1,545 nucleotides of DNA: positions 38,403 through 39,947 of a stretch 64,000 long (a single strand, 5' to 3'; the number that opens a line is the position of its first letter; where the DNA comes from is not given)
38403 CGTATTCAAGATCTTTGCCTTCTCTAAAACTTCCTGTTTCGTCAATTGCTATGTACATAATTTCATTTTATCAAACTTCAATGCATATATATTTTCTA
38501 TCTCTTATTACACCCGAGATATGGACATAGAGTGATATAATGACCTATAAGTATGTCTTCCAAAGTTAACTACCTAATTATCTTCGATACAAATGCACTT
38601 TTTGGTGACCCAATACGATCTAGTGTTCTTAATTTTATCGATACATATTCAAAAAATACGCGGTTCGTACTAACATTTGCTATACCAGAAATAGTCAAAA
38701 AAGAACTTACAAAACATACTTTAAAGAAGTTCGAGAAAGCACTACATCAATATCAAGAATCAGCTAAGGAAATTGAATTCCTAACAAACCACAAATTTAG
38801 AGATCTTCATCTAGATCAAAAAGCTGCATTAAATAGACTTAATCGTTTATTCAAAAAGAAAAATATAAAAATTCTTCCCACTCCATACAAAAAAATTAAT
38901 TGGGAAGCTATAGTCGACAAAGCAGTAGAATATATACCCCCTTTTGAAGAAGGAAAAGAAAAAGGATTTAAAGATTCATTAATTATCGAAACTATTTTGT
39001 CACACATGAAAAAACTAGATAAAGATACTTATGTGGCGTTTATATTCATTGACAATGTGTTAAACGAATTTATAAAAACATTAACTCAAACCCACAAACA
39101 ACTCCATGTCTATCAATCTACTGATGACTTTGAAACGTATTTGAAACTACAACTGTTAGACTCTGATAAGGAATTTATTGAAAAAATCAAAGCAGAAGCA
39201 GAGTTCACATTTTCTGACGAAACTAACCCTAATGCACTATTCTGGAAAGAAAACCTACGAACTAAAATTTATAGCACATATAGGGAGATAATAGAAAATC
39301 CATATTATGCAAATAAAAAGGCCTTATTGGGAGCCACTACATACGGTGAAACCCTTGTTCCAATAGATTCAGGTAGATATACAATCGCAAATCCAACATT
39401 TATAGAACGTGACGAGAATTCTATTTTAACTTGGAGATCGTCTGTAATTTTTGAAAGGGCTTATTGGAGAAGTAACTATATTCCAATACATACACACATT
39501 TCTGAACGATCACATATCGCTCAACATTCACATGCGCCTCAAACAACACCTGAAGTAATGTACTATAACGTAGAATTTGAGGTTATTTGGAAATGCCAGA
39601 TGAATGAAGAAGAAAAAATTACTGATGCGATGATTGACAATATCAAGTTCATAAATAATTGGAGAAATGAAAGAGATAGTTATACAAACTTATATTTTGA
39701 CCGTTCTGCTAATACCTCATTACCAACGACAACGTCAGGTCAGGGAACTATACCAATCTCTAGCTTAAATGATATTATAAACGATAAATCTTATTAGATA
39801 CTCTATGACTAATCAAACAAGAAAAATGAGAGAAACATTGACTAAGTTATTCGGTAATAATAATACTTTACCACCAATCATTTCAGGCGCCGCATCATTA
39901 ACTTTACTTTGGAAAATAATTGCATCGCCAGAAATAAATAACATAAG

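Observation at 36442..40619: Strongly AT-rich island: DUF3800-like protein divergent from a PIN-like nuclease protein plus small two-TM protein. Candidate toxin/abortive-infection system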

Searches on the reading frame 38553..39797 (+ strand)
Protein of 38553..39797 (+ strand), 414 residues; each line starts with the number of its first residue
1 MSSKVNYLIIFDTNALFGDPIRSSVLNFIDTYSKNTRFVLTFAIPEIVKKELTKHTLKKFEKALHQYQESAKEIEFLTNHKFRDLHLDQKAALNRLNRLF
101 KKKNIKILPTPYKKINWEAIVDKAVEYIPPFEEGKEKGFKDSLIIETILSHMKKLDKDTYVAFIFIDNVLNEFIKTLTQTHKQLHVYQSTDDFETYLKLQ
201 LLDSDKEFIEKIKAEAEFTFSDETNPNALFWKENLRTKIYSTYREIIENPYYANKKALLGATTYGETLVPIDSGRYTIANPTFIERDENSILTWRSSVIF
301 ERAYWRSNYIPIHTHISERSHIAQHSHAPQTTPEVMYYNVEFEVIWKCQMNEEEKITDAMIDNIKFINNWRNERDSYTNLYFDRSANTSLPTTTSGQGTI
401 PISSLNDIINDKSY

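Call 3: search_protein_families(library=pfam, proteins=[window:38553-39797:+], max_evalue=1)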
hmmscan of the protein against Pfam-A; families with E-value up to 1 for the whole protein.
window:38553-39797:+ (414 aa): 3 families
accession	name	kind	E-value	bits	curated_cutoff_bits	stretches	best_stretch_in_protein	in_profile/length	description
PF16289.11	PIN_12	-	4.4e-16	60.2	32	1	9-164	1-166/172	PIN domain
PF10992.13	Epiplasmin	-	0.14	12.7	30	1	306-356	8-58/83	Epiplasmin protein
PF23116.1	HHD_RTEL1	-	0.77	10.6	27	1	52-104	22-68/102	RTEL1, HHD domain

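Call 4: search_protein_families(library=padloc, proteins=[window:38553-39797:+], max_evalue=1)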
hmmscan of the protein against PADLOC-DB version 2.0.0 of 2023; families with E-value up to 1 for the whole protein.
window:38553-39797:+ (414 aa): 0 families

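Call 5: search_protein_families(library=ncbifam, proteins=[window:38553-39797:+], max_evalue=1)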
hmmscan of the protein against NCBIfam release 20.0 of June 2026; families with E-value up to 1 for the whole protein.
window:38553-39797:+ (414 aa): 1 family
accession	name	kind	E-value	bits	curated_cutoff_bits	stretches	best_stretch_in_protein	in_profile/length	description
NF033604.1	epsi_CJH_07325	subfamily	0.08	13.1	33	1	27-82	12-66/66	CJH_07325 family protein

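Call 6: search_protein_families(library=phrogs, proteins=[window:38553-39797:+], max_evalue=1)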
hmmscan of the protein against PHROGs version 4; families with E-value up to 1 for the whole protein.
window:38553-39797:+ (414 aa): 0 families

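Call 9: find_encoding_contigs(protein=window:38553-39797:+, flank=10000, max_places=6)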
Protein window:38553-39797:+ (414 aa): 2 contigs read that carry it; 2 places shown.
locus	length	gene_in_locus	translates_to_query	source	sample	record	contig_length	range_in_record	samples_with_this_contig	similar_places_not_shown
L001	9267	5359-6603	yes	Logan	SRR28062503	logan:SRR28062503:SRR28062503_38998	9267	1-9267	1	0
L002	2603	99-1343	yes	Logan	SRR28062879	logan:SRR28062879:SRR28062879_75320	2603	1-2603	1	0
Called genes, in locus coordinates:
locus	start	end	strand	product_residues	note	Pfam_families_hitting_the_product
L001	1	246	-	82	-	?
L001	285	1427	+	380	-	-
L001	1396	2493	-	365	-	PF20706:GT4-conflict, PF00534:Glycos_transf_1, PF13692:Glyco_trans_1_4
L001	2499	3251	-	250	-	PF00535:Glycos_transf_2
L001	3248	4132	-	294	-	PF13489:Methyltransf_23, PF08241:Methyltransf_11, PF08242:Methyltransf_12, PF13649:Methyltransf_25, PF13847:Methyltransf_31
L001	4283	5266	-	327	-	-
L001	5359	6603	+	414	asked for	PF16289:PIN_12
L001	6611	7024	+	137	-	-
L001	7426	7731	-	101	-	-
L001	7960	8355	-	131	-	-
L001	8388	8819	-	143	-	-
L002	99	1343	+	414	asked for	PF16289:PIN_12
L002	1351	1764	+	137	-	-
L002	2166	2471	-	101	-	-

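Call 10: find_homologous_proteins(query=window:38553-39797:+)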
Query window:38553-39797:+ (414 aa): 2 proteins with E <= 0.001 among 3876 candidates.
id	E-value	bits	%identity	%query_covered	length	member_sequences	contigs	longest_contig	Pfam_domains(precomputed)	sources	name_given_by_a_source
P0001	1.3e-274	928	100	100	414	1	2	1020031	PF16289.12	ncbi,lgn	ncbi:MAG: PIN domain-containing protein [Microgenomates group bacterium]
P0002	6.9e-11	60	24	68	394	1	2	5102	PF16289.12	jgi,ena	jgi:hypothetical protein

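Call 13: search_solved_structures(query=window:38553-39797:+, max_evalue=10)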
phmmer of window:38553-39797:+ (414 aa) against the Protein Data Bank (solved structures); distinct sequences matched with E-value up to 10: 0.

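Call 21: find_encoding_contigs(protein=P0002, flank=6000, max_places=3)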
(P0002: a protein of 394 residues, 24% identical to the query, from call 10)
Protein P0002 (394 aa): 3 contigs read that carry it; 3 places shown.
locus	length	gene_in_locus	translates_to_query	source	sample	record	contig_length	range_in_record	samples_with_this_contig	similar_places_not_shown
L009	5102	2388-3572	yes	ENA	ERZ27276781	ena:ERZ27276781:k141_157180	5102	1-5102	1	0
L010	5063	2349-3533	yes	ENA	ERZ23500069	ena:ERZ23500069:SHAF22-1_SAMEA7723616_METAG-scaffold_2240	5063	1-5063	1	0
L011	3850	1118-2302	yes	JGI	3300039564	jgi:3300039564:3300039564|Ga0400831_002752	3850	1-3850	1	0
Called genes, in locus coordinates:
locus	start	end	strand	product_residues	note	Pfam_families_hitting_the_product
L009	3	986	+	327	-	?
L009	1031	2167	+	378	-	PF02771:Acyl-CoA_dh_N, PF02770:Acyl-CoA_dh_M, PF00441:Acyl-CoA_dh_1, PF08028:Acyl-CoA_dh_2 (weak)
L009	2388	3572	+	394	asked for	PF16289:PIN_12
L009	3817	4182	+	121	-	-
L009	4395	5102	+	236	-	?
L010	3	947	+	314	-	?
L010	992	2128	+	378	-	PF02771:Acyl-CoA_dh_N, PF02770:Acyl-CoA_dh_M, PF00441:Acyl-CoA_dh_1, PF08028:Acyl-CoA_dh_2 (weak)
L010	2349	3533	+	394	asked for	PF16289:PIN_12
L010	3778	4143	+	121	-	-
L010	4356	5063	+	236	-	?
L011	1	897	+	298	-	?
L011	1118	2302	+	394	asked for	PF16289:PIN_12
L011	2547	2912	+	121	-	-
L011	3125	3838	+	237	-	PF08768:THAP4_heme-bd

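Call 29: search_protein_representatives(protein=window:38553-39797:+)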
Query: 414 residues. Proteins with E-value up to 0.001 (for the whole library): 828; up to 1e-10: 335; up to 1e-30: 19. The best 150 are listed.
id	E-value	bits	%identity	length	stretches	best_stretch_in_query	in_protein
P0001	4.1e-275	928.0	100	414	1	1-414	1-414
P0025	1.6e-57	211.6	34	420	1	2-404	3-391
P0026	5.6e-55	203.2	35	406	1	3-408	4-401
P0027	7.1e-51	189.7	31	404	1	1-403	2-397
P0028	1.8e-50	188.3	32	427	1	3-406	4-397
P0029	5.2e-43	163.8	29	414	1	2-405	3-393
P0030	1.8e-41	158.7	30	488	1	4-404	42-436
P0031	2.6e-40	154.9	38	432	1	6-321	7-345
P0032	1.9e-39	152.0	29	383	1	5-403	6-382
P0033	4.4e-36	141.0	30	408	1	6-404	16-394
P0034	6.2e-35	137.2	30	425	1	6-305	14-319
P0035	2.1e-34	135.5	31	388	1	7-367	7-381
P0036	1.1e-33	133.1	31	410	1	4-404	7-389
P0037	1.1e-33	133.1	29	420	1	3-388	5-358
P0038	2.8e-33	131.7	32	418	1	3-356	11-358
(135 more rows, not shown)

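Call 48: find_related_loci(query=A3, collection=genome_contigs, flank=5000)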
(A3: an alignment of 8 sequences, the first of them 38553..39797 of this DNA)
Query A3 (414 aa) in genome_contigs; peptide patterns used: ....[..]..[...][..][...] (x = any residue, [..] = any of these).
249 stretches matched a pattern; 34 encode a relative of the query (tblastn E <= 1e-3); 34 distinct loci.
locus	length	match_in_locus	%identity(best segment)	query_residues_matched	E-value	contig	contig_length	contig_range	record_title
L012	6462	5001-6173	31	2-406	2e-62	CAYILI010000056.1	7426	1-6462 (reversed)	MAG TPA_asm: uncultured Gammaproteobacteria bacterium isolate ERP119705_co22_367 genome assembly, contig: NODE_7665_leng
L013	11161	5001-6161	30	4-402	3e-52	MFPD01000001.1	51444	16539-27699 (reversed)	MAG: Candidatus Levybacteria bacterium RIFCSPLOWO2_02_FULL_37_18 rifcsplowo2_02_scaffold_1050, whole genome shotgun sequ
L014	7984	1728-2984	27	2-411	1e-36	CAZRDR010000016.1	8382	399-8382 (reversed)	MAG TPA_asm: uncultured Gammaproteobacteria bacterium isolate SRP135725_co2_727 genome assembly, contig: k141_4983140, w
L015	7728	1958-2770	27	8-287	6e-25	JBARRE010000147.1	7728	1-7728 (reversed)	MAG: Sedimentisphaerales bacterium isolate MFD13433_ilm_asm_bin29 k127_138885, whole genome shotgun sequence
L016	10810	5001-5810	28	8-286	4e-24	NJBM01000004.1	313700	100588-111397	MAG: Planctomycetes bacterium B3_Pla 10, whole genome shotgun sequence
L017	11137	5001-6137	24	9-379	2e-23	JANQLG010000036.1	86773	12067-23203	MAG: Spongiibacteraceae bacterium isolate PL25a_bin.51 k99_4596399, whole genome shotgun sequence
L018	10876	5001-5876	24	9-310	2e-23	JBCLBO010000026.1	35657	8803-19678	Candidatus Hydrogenedentales bacterium isolate SLM_MC1B_68-O02 Node_26_length_35657_cov_85.371320, whole genome shotgun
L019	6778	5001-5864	25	9-306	1e-22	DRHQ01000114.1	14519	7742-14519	MAG TPA_asm: Candidatus Aminicenantes bacterium isolate HyVt-373 HyVt-373_k145_704083, whole genome shotgun sequence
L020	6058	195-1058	23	9-306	1e-21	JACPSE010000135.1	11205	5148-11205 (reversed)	MAG: Deltaproteobacteria bacterium isolate NC_groundwater_697_Ag_S-0.2um_55_12 S36_SO-2_scaffold_418416, whole genome sh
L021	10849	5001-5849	23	9-301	4e-20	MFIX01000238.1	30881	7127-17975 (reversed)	MAG: Candidatus Glassbacteria bacterium RIFCSPLOWO2_12_FULL_58_11 rifcsplowo2_12_scaffold_7978, whole genome shotgun seq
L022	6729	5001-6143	22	5-377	7e-20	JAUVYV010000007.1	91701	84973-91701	MAG: Phycisphaerales bacterium isolate CSMAG_1251 CSMAG_1251_k141_974716_length_91701_cov_55.9778, whole genome shotgun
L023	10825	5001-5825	23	8-291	2e-19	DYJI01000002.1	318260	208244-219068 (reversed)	MAG TPA_asm: Sideroxydans lithotrophicus isolate FI88_60_347 Afr_mines_FI88_19_length_318260_cov_147_558357, whole genom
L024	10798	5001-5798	26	9-264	2e-19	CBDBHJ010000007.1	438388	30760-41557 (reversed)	MAG: Vicinamibacterales bacterium isolate db78679f-f154-44b7-a74e-8fa7166f3ec5 genome assembly, contig: contig_7, whole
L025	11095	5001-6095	23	8-365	3e-19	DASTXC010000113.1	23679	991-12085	MAG TPA_asm: Verrucomicrobiia bacterium isolate SMAG_U2404 k141_891909, whole genome shotgun sequence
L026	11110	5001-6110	24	9-376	7e-19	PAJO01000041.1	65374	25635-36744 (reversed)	MAG: Alcanivoracaceae bacterium isolate SAT93 MHASMcontig_724504, whole genome shotgun sequence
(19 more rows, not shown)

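Call 59: search_dna_similar(query=window:38553-39797:+, collection=plasmids, mode=protein, max_evalue=0.001, max_rows=25)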
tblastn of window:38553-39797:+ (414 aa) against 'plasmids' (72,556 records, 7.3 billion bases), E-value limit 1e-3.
No match.

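Call 60: search_dna_similar(query=L026:4977-6104:+, collection=plasmids, mode=protein, max_evalue=0.001, max_rows=25)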
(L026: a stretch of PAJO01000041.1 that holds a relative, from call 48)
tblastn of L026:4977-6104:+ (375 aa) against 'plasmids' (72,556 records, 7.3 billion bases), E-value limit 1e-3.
No match.

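Call 85: predict_structure(alignment_id=A2)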
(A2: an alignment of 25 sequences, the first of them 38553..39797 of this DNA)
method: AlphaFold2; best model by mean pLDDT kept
length: 414 residues; sequences in the alignment: 25
mean_pLDDT: 82.7   pTM: 0.79
mean pLDDT of the five models: 82.7, 81.5, 81.2, 80.2, 80.0
residues with pLDDT >= 90: 230; 70-90: 106; 50-70: 21; < 50: 57
segments of 3 or more residues with pLDDT < 50: 255-264, 311-330, 375-389, 404-414
pLDDT, mean of each block of 10 residues (from residue 1): 84 88 93 91 97 90 90 93 88 90 97 95 92 86 96 94 90 88 93 93 85 95 93 94 90 52 62 90 93 96 76 42 43 80 96 93 94 50 39 73 47 31
secondary structure, 60 per line:
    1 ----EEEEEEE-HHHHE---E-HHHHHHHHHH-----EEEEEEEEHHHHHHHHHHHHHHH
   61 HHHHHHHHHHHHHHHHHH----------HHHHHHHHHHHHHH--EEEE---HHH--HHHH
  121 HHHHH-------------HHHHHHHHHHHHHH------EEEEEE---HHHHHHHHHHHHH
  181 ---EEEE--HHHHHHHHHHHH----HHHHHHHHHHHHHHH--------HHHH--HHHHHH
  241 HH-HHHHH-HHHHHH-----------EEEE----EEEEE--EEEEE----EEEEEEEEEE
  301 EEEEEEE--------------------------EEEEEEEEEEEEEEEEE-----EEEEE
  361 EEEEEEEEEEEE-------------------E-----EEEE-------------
elements in order: E5-11 H13-16 H23-32 E38-45 H46-78 H89-102 E105-108 H117-125 H139-152 E159-164 H168-180 E184-187 H190-201 H206-220 H229-232 H235-242 H244-248 H250-255 E267-270 E275-279 E282-286 E291-307 E334-350 E356-372 E398-401

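Call 89: fold_search(model_id=the predicted structure, library=pdb)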
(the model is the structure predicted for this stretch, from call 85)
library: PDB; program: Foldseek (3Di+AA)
matches with E <= 10: 703; with E <= 0.001: 0
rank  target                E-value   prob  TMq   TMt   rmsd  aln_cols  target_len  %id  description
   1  4lgv_B                1.2e-03  0.51  0.20  0.18  23.0       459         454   10  X-ray crystal structure of Glucose-6-phosphate 1-dehydrogenase from Mycobacterium avium (released 2013-07-24)
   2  1e7m                  9.6e-03  0.25  0.21  0.18  24.0       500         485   11  ACTIVE SITE MUTANT (D177->N) OF GLUCOSE 6-PHOSPHATE DEHYDROGENASE FROM LEUCONOSTOC MESENTEROIDES (released 2000-12-11)
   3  2dpg                  1.2e-02  0.28  0.21  0.18  24.1       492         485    8  COMPLEX OF INACTIVE MUTANT (H240->N) OF GLUCOSE 6-PHOSPHATE DEHYDROGENASE FROM LEUCONOSTOC MESENTEROIDES WITH NADP+ (released 1998-07-15)
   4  8em2_A                2.0e-02  0.21  0.22  0.19  23.5       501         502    9  Cryo-EM structure of the human GDH/6PGL endoplasmic bifunctional protein (released 2023-05-03)
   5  7dsa_B                5.0e-02  0.35  0.12  0.18  12.9       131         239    6  Crystal structure of actin capping protein in complex with V-1 (space group P62) (released 2021-03-03)
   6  4iuy_C                6.0e-02  0.33  0.16  0.23  14.6       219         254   11  Crystal structure of short-chain dehydrogenase/reductase (apo-form) from A. baumannii clinical strain WM99C (released 2013-03-06)
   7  3wmd_A                9.1e-02  0.47  0.11  0.25  15.6        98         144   13  Crystal structure of epoxide hydrolase MonBI (released 2014-01-15)
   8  3gzx_B                1.2e-01  0.41  0.12  0.23  11.0       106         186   12  Crystal Structure of the Biphenyl Dioxygenase in complex with Biphenyl from Comamonas testosteroni Sp. Strain B-356 (released 2010-05-05)
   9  9bli_B                1.3e-01  0.33  0.11  0.17  12.8       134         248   11  Crystal structure of Actin capping protein in complex with a fragment of Legionella pneumophila RavB (released 2025-05-07)
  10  6baq_E                1.5e-01  0.20  0.12  0.22  11.2       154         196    9  Mus musculus BPIFA1 (released 2018-05-09)
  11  4iuy_A                1.5e-01  0.14  0.12  0.19  15.5       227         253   11  Crystal structure of short-chain dehydrogenase/reductase (apo-form) from A. baumannii clinical strain WM99C (released 2013-03-06)
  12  3owu_A                1.6e-01  0.35  0.11  0.28  11.9       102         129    9  Crystal Structure of Ketosteroid Isomerase D40N/C69S/C81S/C97S/F86C-CN from P. putida with Bound Equilenin (released 2011-09-21)
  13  4akr_D                1.6e-01  0.16  0.10  0.15  14.1       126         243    3  Crystal Structure of the cytoplasmic actin capping protein Cap32_34 from Dictyostelium discoideum (released 2012-07-04)
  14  7ce1_B                1.6e-01  0.11  0.12  0.14  22.0       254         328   10  Complex STRUCTURE OF TRANSCRIPTION FACTOR SghR with its COGNATE DNA (released 2020-07-15)
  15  1wzn_A                1.6e-01  0.08  0.10  0.15  21.2       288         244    7  Crystal Structure of the SAM-dependent methyltransferase from Pyrococcus horikoshii OT3 (released 2006-03-14)
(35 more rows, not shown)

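Call 98: search_protein_families(library=pfam, proteins=[L013:4072-4524:+, L013:6273-6560:-, L013:6856-7296:-, L013:2754-3479:+, L012:2740-4521:-, L014:81-713:+, L014:706-1632:+, L014:3171-4298:-, L014:4307-5716:+, L014:5713-6453:+], max_evalue=0.001)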
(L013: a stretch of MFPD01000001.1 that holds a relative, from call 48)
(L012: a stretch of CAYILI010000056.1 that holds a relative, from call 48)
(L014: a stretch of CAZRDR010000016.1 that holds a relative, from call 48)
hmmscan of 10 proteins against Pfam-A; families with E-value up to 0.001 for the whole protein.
L013:4072-4524:+ (150 aa): 0 families

L013:6273-6560:- (95 aa): 0 families

L013:6856-7296:- (146 aa): 2 families
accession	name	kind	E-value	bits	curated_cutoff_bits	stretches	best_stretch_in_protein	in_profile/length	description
PF07508.19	Recombinase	-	1.1e-14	54.9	21.1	1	2-80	3-99/102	Recombinase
PF13408.12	Zn_ribbon_recom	-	0.00013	22.7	25.3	1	97-135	2-36/58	Recombinase zinc beta ribbon domain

L013:2754-3479:+ (241 aa): 1 family
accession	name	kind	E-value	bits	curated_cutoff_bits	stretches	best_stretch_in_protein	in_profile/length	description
PF10502.14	Peptidase_S26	-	1.4e-26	93.9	22.9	1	58-197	25-161/168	Signal peptidase, peptidase S26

L012:2740-4521:- (593 aa): 0 families

L014:81-713:+ (210 aa): 1 family
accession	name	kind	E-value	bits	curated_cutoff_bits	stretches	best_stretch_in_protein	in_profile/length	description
PF02586.19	SRAP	-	3.9e-50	170.8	27.1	1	1-197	1-214/214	SOS response associated peptidase (SRAP)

L014:706-1632:+ (308 aa): 2 families
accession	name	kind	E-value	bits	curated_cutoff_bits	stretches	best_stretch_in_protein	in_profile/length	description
PF13365.12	Trypsin_2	-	3.7e-08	34.6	27.6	1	39-228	1-144/144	Trypsin-like peptidase domain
PF00089.32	Trypsin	-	0.00011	22.5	20.6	1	41-237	29-203/220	Trypsin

L014:3171-4298:- (375 aa): 7 families
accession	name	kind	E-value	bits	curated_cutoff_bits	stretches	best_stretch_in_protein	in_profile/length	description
PF01078.27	Mg_chelatase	-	3e-76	255.8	20.3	1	212-373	1-162/207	Magnesium chelatase, subunit ChlI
PF13541.12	ChlI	-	2.2e-45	153.9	27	1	41-163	1-121/121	Subunit ChlI of Mg-chelatase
PF00493.29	MCM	-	8.5e-09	35.3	23.3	1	310-370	114-174/224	MCM P-loop domain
PF07728.20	AAA_5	-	2.5e-08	34.5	22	1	235-371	1-125/139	AAA domain (dynein-related subfamily)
PF05362.19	Lon_C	-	2.8e-08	34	21.1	1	63-167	70-176/205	Lon protease (S16) C-terminal proteolytic domain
PF00158.32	Sigma54_activat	-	6.3e-07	29.7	20.2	0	304-368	80-142/168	Sigma-54 interaction domain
PF05496.18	RuvB_N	-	0.00012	22.3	27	0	214-255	7-55/159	Holliday junction DNA helicase RuvB P-loop domain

L014:4307-5716:+ (469 aa): 3 families
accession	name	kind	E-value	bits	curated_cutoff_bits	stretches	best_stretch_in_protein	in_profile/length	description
PF08245.18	Mur_ligase_M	-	6.2e-29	101.8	24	1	121-299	1-200/200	Mur ligase middle domain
PF02875.26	Mur_ligase_C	-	2.5e-13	51.4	28.4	1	321-446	1-127/127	Mur ligase, glutamate ligase domain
PF21799.2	MurD-like_N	-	9.9e-11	42.2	27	1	14-101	1-84/88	Mur ligase MurD-like, N-terminal domain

L014:5713-6453:+ (246 aa): 1 family
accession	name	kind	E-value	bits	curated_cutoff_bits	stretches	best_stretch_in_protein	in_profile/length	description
PF01966.28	HD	-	1.5e-12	48.3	22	1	51-187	2-115/116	HD domain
